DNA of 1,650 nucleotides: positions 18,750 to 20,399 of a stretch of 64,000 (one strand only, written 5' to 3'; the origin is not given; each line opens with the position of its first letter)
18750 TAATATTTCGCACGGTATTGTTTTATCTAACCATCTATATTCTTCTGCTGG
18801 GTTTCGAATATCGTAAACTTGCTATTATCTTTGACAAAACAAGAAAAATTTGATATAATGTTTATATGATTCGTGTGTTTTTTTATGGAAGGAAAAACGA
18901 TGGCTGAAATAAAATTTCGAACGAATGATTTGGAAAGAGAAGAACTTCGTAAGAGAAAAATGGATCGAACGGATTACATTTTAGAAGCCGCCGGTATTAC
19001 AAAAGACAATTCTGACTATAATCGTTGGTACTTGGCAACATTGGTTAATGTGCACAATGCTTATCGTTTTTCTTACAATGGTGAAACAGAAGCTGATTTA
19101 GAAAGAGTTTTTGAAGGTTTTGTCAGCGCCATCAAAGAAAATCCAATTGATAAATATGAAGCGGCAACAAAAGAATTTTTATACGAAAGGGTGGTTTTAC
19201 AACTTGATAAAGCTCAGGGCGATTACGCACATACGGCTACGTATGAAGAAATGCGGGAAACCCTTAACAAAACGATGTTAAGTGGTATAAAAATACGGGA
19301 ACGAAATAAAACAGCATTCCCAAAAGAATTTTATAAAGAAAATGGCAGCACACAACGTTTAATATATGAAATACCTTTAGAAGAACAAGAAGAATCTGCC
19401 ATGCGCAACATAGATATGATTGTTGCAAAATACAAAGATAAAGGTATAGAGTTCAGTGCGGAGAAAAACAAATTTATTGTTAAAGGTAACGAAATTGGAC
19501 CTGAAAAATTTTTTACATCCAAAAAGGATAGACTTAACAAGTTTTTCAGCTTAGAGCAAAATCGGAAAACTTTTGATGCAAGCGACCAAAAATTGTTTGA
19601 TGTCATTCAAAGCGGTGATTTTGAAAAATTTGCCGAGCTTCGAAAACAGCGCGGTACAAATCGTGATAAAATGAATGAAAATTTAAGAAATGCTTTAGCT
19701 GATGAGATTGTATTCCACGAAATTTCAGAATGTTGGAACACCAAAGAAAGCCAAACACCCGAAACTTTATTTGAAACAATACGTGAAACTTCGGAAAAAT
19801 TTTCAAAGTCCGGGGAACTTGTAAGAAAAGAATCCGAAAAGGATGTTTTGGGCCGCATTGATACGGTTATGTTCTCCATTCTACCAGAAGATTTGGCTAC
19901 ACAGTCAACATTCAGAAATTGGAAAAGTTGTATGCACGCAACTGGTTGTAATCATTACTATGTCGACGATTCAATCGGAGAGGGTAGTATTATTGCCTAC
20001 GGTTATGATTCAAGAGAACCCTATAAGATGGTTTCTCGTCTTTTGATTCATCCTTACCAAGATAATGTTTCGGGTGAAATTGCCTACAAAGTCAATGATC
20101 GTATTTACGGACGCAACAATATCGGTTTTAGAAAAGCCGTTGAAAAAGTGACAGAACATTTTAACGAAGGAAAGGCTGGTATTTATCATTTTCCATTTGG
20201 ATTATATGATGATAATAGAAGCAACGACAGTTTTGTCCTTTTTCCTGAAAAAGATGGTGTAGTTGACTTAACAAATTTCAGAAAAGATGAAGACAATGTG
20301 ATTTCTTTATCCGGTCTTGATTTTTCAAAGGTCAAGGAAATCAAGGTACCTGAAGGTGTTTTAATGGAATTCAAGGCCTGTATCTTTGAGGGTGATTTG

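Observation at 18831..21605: Pentapeptide-like 3x55-aa repeat protein driven by a perfect consensus sigma70 promoter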

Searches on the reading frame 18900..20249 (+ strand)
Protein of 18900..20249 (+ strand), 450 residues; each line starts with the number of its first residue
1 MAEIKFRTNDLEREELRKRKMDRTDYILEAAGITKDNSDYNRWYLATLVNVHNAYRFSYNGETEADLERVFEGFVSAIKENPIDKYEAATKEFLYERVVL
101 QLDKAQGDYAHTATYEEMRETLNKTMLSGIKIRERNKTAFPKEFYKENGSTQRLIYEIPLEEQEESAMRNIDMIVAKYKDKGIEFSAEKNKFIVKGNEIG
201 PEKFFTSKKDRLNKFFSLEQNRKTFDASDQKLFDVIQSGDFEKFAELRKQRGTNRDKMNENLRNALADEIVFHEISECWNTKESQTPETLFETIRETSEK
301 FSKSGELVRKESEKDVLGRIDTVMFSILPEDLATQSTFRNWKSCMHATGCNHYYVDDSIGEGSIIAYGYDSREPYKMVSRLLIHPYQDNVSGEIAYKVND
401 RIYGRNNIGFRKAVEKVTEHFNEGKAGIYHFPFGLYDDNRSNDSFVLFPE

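Call 44: predict_structure(alignment_id=A2)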
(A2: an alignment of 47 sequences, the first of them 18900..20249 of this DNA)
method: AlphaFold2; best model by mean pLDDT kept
length: 450 residues; sequences in the alignment: 47
mean_pLDDT: 91.8   pTM: 0.86
mean pLDDT of the five models: 91.8, 90.9, 90.8, 90.3, 90.2
residues with pLDDT >= 90: 346; 70-90: 89; 50-70: 15; < 50: 0
segments of 3 or more residues with pLDDT < 50: none
pLDDT, mean of each block of 10 residues (from residue 1): 85 94 98 97 98 92 89 97 97 94 87 92 98 96 95 94 83 93 88 93 95 82 78 95 96 92 94 96 92 94 92 80 97 93 92 96 96 90 95 93 89 95 94 82 76
secondary structure, 60 per line:
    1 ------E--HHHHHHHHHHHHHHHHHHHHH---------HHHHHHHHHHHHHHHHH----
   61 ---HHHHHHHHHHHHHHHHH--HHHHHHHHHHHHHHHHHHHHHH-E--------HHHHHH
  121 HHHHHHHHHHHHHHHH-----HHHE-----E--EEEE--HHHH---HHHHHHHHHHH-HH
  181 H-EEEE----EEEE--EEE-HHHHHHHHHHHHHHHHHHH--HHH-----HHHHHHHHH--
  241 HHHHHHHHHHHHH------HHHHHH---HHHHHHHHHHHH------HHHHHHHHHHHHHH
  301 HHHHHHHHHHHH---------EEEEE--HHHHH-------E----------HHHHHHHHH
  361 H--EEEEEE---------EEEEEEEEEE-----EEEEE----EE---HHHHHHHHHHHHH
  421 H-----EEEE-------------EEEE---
elements in order: H10-30 H40-56 H64-80 H83-104 H115-136 E154-157 H160-163 H167-177 E183-186 E191-194 E197-199 H201-219 H230-238 H241-253 H260-265 H269-280 H287-312 E322-326 H329-333 H352-361 E364-369 E379-388 E394-398 H408-421 E427-430 E444-447

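Call 71: search_protein_representatives(alignment_id=A3)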
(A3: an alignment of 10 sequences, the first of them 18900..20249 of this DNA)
Query: 10 sequences, 635 profile positions. Proteins with E-value up to 0.001 (for the whole library): 1328; up to 1e-10: 481; up to 1e-30: 42. The best 150 are listed.
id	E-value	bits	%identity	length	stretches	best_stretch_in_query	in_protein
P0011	0.0e+00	1034.4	-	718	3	1-517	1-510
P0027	1.4e-289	978.7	-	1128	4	1-615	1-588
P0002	4.5e-276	934.1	-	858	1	4-632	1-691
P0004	1.8e-255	866.0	-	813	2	4-631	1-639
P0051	2.8e-249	845.5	-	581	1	4-563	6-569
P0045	1.0e-232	790.8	-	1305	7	15-610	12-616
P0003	7.7e-210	715.2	-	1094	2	4-610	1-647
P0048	1.2e-203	694.8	-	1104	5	3-621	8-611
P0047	1.8e-200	684.3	-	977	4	2-534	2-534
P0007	1.3e-194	664.9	-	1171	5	7-597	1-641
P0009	6.7e-190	649.4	-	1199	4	7-586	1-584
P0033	9.7e-189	645.5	-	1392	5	4-567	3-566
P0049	2.3e-188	644.3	-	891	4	16-620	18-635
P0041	2.4e-181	621.1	-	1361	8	5-592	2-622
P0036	7.1e-177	606.3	-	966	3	4-580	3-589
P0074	1.2e-59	219.1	-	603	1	122-582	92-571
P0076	3.5e-49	184.5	-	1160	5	116-621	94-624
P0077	1.6e-44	169.1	-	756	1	117-616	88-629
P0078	3.2e-43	164.8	-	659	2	124-555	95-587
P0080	6.0e-38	147.4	-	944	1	127-458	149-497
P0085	1.3e-31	126.5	-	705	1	119-607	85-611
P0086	3.0e-31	125.2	-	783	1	123-623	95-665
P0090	7.5e-30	120.6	-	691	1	79-461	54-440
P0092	4.9e-29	117.9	-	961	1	126-587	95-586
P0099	1.1e-23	100.3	-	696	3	125-447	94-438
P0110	5.3e-21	91.4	-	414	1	328-456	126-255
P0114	7.8e-21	90.9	-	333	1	328-462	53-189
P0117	3.2e-20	88.8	-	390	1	328-484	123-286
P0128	1.6e-18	83.2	-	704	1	328-452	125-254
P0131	2.6e-18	82.5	-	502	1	328-446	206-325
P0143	1.5e-17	80.0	-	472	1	328-459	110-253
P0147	1.7e-17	79.8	-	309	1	330-461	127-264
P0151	2.7e-17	79.1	-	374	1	328-460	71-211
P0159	4.2e-17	78.5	-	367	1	328-458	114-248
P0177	3.7e-16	75.4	-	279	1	327-448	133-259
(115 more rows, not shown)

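Call 72: search_protein_families(library=pfam, proteins=[P0110, P0114, P0117, P0128, P0131, P0143, P0147, P0151, P0159, P0177], max_evalue=0.01)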
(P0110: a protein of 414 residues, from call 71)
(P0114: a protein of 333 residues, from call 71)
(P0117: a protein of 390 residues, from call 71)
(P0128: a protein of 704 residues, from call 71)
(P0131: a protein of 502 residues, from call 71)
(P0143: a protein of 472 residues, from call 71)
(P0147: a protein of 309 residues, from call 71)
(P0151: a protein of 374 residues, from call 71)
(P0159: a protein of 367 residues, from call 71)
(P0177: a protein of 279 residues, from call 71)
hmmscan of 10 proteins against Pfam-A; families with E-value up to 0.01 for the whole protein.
P0110 (414 aa): 0 families

P0114 (333 aa): 0 families

P0117 (390 aa): 1 family
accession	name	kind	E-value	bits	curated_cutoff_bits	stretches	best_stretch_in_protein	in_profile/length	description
PF13475.11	DUF4116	-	3.4e-23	81.4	24.9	2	289-333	4-49/49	Domain of unknown function (DUF4116)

P0128 (704 aa): 1 family
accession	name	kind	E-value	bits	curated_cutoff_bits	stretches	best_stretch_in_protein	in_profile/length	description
PF13475.11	DUF4116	-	0.0034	17.4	24.9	0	467-507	8-49/49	Domain of unknown function (DUF4116)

P0131 (502 aa): 1 family
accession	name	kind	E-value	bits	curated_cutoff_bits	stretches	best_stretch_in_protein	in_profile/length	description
PF12799.13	LRR_4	-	2.6e-05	24.8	27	1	424-457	5-41/44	Leucine Rich repeats (2 copies)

P0143 (472 aa): 0 families

P0147 (309 aa): 0 families

P0151 (374 aa): 1 family
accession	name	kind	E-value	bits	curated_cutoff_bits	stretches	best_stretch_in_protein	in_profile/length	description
PF13475.11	DUF4116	-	5.6e-10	39.1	24.9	0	250-288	3-44/49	Domain of unknown function (DUF4116)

P0159 (367 aa): 0 families

P0177 (279 aa): 0 families

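Call 75: search_protein_families(library=phrogs, proteins=[P0110, P0114, P0117, P0147, P0159, P0177, P0143, P0151, window:18900-20249:+], max_evalue=0.01)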
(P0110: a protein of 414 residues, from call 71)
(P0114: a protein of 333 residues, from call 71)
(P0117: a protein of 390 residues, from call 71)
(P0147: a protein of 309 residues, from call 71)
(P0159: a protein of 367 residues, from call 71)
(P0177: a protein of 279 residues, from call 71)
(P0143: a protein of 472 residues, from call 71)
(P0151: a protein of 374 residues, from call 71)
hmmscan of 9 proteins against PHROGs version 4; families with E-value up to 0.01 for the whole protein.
P0110 (414 aa): 1 family
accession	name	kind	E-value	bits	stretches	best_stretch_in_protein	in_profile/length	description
phrog_17056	-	unknown function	1.1e-09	39.1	1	19-214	14-158/420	-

P0114 (333 aa): 1 family
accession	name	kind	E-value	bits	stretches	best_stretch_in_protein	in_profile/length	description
phrog_17056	-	unknown function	2.3e-09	38.1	1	51-141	87-158/420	-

P0117 (390 aa): 5 families
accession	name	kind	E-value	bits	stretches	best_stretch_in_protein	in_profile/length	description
phrog_17056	-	unknown function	4e-20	73.5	2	254-379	267-381/420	-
phrog_31839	-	unknown function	4.4e-13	49.8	1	288-381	238-334/421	-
phrog_14635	-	unknown function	1.3e-05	26.2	0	351-377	23-48/58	-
phrog_5925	-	unknown function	2.9e-05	24.6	1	283-377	83-171/228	-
phrog_18912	-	unknown function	0.00027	21.3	1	121-183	170-236/409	-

P0147 (309 aa): 1 family
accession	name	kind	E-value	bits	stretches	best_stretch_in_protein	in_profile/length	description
phrog_17056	-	unknown function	8.1e-16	59.4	1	12-239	7-190/420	-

P0159 (367 aa): 2 families
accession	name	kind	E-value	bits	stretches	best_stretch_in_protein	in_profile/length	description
phrog_17056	-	unknown function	3.9e-07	30.7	1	3-182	8-139/420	-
phrog_18912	-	unknown function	0.00043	20.6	1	112-142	170-202/409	-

P0177 (279 aa): 2 families
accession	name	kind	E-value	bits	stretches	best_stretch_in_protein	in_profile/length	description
phrog_17056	-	unknown function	1.1e-05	26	1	30-204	18-139/420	-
phrog_18912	-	unknown function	3.2e-05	24.3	1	132-222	170-264/409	-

P0143 (472 aa): 0 families

P0151 (374 aa): 5 families
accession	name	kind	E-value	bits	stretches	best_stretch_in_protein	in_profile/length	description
phrog_17056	-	unknown function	1.3e-38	134.4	2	191-370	237-416/420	-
phrog_5925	-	unknown function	1.6e-29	104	2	205-291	42-130/228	-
phrog_25923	-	unknown function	1.6e-16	61.4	2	238-299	261-322/366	-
phrog_35305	-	unknown function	1.1e-06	29.5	0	230-280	84-134/195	-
phrog_18912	-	unknown function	0.00022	21.6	1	69-119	170-223/409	-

window:18900-20249:+ (450 aa): 0 families
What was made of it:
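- On Jumbo-phage / metagenomic 'W-x-S-C-M' core family (phrog_17056 relatives): A direct PHROG scan of the target head was negative (call 75).
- Closest known: Jumbo-phage hypothetical proteins of phrog_17056. Different: The target's head did not hit any PHROG directly (call 75).
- Relatives hit phrog_17056 (call 75).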

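Call 76: search_dna_similar(query=P0147, collection=phages, mode=protein, max_rows=25)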
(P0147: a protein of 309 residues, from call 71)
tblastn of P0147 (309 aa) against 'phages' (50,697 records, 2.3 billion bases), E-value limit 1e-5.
Records with a match: 41; places in all: 53; records where one place covers at least 80% of the query: 4.
Best place of each record, by identity: <60% 41.
By first word of the organism name: Erwinia 27; Dickeya 6; Pseudomonas 3; Agrobacterium 2; uncultured 2; Ralstonia 1.
By host as written in the record: Erwinia amylovora 24; Dickeya solani MK10 4; Agrobacterium tumefaciens C58 2; Pseudomonas putida var. Manila 2; Erwinia amylovora strain phiEa100 ATCC 29780 2; - 2; Dickeya solani 2; Ralstonia solanacearum 1; and 2 more.
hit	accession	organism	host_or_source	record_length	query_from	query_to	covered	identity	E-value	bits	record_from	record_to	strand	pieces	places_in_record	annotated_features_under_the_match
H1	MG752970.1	Ralstonia phage RsoM2USA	Ralstonia solanacearum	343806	8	250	79%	48.8%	8e-62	217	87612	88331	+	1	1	hypothetical protein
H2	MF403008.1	Agrobacterium phage Atu_ph07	Agrobacterium tumefaciens C58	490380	8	239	75%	44.2%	7e-53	191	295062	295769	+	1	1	hypothetical protein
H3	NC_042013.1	Agrobacterium phage Atu_ph07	Agrobacterium tumefaciens C58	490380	8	239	75%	44.2%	7e-53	191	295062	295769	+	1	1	hypothetical protein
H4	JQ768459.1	Pseudomonas phage Lu11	Pseudomonas putida var. Manila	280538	7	247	78%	40.9%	8e-44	165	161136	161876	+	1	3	promoter | hypothetical protein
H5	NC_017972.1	Pseudomonas phage Lu11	Pseudomonas putida var. Manila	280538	7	247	78%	40.9%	8e-44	165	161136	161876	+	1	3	promoter | hypothetical protein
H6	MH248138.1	Erwinia phage vB_EamM_Alexandra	Erwinia amylovora strain phiEa100 ATCC ...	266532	12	246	76%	40.5%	3e-33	135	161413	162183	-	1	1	hypothetical protein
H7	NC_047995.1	Erwinia phage vB_EamM_Alexandra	Erwinia amylovora strain phiEa100 ATCC ...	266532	12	246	76%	40.5%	3e-33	135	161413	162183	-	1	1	hypothetical protein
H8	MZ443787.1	Erwinia phage pEa_SNUABM_39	Erwinia amylovora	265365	12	246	76%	39.4%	2e-34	138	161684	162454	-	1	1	hypothetical protein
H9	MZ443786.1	Erwinia phage pEa_SNUABM_2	Erwinia amylovora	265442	12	246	76%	39.4%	2e-34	138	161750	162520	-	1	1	hypothetical protein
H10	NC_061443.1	Erwinia phage pEa_SNUABM_2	Erwinia amylovora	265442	12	246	76%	39.4%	2e-34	138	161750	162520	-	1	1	hypothetical protein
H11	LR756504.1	uncultured phage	metagenomic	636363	12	250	77%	38.1%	7e-41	157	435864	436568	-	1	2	record has no annotation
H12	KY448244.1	Erwinia phage vB_EamM_Yoloswag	Erwinia amylovora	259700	6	258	82%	35.8%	9e-35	139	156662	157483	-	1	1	hypothetical protein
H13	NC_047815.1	Erwinia phage vB_EamM_Yoloswag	Erwinia amylovora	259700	6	258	82%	35.8%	9e-35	139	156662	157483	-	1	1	hypothetical protein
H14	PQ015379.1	Pseudomonas phage HRDY3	Pseudomonas sp.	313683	1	267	86%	33.9%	5e-37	145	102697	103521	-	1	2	hypothetical protein (x2)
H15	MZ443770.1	Erwinia phage pEa_SNUABM_3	Erwinia amylovora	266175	12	248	77%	38.1%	2e-31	129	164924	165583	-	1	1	hypothetical protein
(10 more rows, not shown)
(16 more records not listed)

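Call 77: list_cluster_members(proteins=[P0147, P0117, P0151, P0110, P0114, P0159, P0177, P0143, P0131, P0128])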
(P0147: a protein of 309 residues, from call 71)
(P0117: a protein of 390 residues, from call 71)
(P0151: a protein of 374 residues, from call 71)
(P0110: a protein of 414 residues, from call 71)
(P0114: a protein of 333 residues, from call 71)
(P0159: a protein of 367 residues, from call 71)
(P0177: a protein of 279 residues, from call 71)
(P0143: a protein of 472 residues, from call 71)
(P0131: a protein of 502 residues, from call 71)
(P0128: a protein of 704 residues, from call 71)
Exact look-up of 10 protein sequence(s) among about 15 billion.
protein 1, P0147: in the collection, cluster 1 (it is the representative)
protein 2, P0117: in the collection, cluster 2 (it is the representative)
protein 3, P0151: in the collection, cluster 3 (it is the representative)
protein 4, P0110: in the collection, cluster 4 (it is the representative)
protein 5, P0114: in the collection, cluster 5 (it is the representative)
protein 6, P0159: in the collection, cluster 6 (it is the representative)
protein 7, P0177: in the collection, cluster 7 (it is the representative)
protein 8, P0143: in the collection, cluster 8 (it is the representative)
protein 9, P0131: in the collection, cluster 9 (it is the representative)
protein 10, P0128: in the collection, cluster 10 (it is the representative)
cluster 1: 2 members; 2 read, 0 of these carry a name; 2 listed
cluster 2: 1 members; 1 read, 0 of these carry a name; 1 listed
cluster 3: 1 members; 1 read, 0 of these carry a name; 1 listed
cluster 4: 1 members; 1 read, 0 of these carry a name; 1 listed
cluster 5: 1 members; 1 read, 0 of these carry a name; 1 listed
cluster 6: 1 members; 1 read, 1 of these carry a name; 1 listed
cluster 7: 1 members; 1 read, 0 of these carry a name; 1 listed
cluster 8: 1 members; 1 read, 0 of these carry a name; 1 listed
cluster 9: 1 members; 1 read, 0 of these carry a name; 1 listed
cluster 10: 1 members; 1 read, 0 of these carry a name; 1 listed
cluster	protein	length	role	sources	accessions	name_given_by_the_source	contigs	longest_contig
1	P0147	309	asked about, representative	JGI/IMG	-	-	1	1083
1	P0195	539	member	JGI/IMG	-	-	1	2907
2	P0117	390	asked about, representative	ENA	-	-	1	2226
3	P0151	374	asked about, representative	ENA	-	-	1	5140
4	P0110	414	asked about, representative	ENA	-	-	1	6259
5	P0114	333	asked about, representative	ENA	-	-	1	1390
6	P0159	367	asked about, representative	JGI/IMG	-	hypothetical protein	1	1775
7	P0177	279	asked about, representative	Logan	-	-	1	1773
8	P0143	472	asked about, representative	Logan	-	-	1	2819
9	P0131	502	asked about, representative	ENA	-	-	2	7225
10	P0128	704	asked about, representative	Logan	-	-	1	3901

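Call 82: search_solved_structures(query=A4, max_evalue=10)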
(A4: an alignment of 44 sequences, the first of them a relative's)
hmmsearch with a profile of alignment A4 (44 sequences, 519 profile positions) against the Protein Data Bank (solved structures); distinct sequences matched with E-value up to 10: 55.
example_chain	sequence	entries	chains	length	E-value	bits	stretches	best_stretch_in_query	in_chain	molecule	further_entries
1g9u_A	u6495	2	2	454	1.3e-13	54.2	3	310-432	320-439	OUTER PROTEIN YOPM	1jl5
4ow2_A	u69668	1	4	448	2.1e-13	53.5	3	307-409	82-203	Yop effector YopM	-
9btm_B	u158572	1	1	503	6.2e-09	38.8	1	312-422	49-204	Leucine-rich repeat protein SHOC-2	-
7tyg_A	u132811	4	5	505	7.4e-09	38.5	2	291-422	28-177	Leucine-rich repeat protein SHOC-2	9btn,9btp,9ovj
7t7a_A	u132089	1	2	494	8.7e-09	38.3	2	311-422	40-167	Leucine-rich repeat protein SHOC-2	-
7tvg_D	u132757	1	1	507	1e-08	38.1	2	288-422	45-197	Leucine-rich repeat protein SHOC-2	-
7txh_B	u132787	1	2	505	1.1e-08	38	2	292-422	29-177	Leucine-rich repeat protein SHOC-2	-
7upi_C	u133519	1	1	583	1.2e-08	37.8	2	281-422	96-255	Leucine-rich repeat protein SHOC-2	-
7tvf_A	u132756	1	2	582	1.7e-08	37.3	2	281-422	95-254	Leucine-rich repeat protein SHOC-2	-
7sd0_A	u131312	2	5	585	1.8e-08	37.2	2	279-422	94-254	Leucine-rich repeat protein SHOC-2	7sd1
4puf_A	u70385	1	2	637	2.9e-08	36.6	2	280-400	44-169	E3 ubiquitin-protein ligase SlrP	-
4u08_A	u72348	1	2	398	3.4e-08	36.3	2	261-424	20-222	LIC11098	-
9o65_A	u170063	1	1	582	4.4e-08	36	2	281-417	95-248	Leucine-rich repeat protein SHOC-2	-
8efp_B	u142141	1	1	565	1.1e-07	34.6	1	280-422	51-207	Probable E3 ubiquitin-protein ligase ipaH7.8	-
7wjq_A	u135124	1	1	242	2.2e-07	33.7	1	281-422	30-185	Probable E3 ubiquitin-protein ligase ipaH7.8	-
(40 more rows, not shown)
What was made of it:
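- Closest known: Effectors that pair a catalytic domain with a repeat solenoid: SopA/NleL. Same: Distant relatives of the core module carry YopM/IpaH-type LRRs (call 82).
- Relatives fuse the core to DUF4116 or YopM/IpaH-type LRR (calls 72, 82).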
